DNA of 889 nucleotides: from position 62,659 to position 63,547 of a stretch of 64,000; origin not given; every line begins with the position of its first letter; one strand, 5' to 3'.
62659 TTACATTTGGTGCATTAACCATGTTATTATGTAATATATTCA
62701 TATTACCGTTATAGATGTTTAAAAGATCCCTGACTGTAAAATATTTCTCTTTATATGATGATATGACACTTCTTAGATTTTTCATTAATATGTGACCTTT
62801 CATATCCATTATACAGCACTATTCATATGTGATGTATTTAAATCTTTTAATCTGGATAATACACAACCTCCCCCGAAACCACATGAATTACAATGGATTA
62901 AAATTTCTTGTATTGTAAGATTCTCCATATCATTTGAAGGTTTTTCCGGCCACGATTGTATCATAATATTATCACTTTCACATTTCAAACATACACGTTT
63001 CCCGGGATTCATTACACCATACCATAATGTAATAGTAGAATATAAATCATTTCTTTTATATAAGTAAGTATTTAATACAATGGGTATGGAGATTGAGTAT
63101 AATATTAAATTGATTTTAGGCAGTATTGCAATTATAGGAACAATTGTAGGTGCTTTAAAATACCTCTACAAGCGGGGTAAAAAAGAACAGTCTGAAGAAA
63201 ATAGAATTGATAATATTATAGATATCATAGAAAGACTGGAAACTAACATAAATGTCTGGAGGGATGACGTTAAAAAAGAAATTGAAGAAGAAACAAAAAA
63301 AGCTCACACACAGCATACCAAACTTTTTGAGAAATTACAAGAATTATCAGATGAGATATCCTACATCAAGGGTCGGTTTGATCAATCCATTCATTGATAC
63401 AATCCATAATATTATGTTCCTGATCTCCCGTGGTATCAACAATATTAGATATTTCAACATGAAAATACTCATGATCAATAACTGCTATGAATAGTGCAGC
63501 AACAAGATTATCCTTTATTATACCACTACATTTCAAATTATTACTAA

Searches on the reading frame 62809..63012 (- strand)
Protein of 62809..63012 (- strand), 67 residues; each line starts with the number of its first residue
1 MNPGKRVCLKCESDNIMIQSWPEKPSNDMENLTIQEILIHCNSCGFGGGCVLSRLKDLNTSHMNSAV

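Call 85: search_protein_families(library=pfam, proteins=[window:62809-63012:-], max_evalue=1)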
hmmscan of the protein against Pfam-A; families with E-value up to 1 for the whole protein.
window:62809-63012:- (67 aa): 1 family
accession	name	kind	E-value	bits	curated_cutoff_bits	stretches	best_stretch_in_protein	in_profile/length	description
PF04872.18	Pox_L5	-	0.13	12.6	24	1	6-44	22-58/79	Poxvirus L5 protein family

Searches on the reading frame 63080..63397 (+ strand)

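Call 25: search_protein_families(library=pfam, proteins=[window:63080-63397:+], max_evalue=0.01)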
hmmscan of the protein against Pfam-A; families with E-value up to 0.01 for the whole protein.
window:63080-63397:+ (105 aa): 1 family
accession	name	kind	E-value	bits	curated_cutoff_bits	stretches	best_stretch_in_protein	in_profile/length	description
PF09074.15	Mer2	-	0.00032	21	27.7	1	32-100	73-143/193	Mer2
